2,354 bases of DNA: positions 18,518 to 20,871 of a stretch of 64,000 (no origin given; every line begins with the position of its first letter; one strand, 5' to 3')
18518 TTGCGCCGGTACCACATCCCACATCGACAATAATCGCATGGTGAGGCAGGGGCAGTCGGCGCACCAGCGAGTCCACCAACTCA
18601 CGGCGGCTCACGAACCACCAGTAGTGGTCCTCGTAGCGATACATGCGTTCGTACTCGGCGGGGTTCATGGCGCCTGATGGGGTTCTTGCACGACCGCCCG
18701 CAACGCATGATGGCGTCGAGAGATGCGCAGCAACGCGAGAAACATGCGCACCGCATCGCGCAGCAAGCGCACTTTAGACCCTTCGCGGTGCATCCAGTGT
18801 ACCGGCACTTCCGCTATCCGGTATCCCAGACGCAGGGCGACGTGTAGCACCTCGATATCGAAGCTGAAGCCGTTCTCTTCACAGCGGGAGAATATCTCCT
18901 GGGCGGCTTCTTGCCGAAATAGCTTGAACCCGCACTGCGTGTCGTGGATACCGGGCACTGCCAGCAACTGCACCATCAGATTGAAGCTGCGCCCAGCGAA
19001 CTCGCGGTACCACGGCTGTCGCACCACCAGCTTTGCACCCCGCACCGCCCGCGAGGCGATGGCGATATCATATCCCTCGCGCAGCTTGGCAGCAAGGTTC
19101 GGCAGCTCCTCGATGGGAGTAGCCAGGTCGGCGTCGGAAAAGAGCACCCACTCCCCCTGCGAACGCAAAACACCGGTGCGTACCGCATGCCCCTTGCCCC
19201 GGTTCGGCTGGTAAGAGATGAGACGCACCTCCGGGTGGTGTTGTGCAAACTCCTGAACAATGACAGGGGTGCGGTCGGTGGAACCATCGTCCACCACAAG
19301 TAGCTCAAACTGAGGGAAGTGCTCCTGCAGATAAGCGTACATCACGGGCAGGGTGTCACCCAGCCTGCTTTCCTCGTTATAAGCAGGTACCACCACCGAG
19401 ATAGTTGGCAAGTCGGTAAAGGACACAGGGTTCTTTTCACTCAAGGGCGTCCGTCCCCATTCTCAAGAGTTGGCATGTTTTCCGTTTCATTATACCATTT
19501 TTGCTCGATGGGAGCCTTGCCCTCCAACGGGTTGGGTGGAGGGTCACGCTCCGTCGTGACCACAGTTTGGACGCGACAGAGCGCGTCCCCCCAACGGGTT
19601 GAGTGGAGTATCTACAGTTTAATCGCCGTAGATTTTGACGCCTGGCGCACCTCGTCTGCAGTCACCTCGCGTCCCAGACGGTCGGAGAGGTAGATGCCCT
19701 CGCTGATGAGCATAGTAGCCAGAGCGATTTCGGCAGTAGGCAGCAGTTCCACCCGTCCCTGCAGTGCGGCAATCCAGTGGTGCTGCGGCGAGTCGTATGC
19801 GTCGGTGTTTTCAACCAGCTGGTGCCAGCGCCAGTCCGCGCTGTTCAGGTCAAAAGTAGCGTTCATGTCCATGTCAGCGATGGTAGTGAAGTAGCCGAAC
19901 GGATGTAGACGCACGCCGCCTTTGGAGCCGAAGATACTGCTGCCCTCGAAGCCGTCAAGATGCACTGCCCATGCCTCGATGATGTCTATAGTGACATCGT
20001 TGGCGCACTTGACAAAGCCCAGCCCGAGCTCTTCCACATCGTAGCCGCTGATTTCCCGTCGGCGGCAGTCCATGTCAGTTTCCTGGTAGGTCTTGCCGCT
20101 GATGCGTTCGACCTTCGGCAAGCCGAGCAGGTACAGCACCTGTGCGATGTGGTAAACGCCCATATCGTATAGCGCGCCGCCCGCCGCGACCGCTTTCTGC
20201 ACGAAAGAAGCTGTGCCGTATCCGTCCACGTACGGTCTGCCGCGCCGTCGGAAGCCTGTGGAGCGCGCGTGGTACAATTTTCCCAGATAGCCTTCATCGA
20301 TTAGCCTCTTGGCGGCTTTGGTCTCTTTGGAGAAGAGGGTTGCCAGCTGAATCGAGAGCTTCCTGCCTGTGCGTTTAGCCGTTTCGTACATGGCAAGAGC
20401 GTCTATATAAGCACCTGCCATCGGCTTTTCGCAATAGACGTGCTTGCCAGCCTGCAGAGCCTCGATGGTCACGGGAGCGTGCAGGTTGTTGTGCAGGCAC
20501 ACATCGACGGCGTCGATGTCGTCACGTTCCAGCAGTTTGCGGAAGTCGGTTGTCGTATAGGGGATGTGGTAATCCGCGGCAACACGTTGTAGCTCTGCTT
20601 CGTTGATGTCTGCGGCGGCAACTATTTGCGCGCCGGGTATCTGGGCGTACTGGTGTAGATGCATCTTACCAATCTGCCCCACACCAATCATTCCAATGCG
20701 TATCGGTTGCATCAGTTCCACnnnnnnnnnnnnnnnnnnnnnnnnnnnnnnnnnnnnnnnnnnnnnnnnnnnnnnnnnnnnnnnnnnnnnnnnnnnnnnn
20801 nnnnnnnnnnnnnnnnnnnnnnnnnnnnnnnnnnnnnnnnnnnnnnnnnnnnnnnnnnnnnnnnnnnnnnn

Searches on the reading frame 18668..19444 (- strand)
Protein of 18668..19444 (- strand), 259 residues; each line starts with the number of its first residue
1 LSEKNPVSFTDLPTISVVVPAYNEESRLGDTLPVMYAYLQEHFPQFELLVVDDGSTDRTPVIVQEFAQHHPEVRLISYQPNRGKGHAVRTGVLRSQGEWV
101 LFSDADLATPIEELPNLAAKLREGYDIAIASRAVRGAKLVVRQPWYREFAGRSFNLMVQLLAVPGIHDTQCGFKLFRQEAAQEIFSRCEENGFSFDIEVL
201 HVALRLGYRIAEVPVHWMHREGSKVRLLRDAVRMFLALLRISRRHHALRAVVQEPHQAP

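Call 11: search_protein_families(library=pfam, proteins=[window:18668-19444:-])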
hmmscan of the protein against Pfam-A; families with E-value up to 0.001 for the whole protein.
window:18668-19444:- (259 aa): 4 families
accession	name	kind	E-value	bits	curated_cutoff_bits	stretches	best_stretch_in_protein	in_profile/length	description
PF00535.33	Glycos_transf_2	-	1.6e-32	113.2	23.3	1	16-185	1-168/168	Glycosyl transferase family 2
PF13641.12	Glyco_tranf_2_3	-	2.1e-12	48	27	1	13-218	1-209/230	Glycosyltransferase like family 2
PF10111.15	Glyco_tranf_2_2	-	2e-07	31.2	27.3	1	16-115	1-100/276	Glycosyltransferase like family 2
PF13704.12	Glyco_tranf_2_4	-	0.00028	21.8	27.5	1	46-106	20-81/98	Glycosyl transferase family 2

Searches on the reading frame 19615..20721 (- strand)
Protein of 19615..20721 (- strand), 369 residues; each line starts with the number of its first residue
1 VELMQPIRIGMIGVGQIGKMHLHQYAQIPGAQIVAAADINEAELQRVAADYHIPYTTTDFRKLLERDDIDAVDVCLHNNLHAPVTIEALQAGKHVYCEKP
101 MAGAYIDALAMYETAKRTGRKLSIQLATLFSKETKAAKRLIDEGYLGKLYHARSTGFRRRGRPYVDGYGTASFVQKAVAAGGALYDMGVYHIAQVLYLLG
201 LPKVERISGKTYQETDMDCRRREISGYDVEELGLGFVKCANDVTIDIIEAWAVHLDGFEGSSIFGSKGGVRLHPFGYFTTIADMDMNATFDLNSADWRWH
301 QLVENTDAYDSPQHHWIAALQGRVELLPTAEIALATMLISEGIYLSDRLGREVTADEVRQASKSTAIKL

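Call 11: search_protein_families(library=pfam, proteins=[window:19615-20721:-])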
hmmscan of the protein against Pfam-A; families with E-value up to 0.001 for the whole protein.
window:19615-20721:- (369 aa): 3 families
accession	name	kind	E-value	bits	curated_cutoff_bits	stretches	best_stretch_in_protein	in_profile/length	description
PF01408.29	GFO_IDH_MocA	-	3e-29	102.6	24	1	7-124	1-118/120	Oxidoreductase family, NAD-binding Rossmann fold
PF22725.1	GFO_IDH_MocA_C3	-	8.1e-15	55.4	27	1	135-270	2-123/124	GFO/IDH/MocA C-terminal domain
PF02894.22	GFO_IDH_MocA_C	-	1.3e-08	35.4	22.9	1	138-353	1-216/218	Oxidoreductase family, C-terminal alpha/beta domain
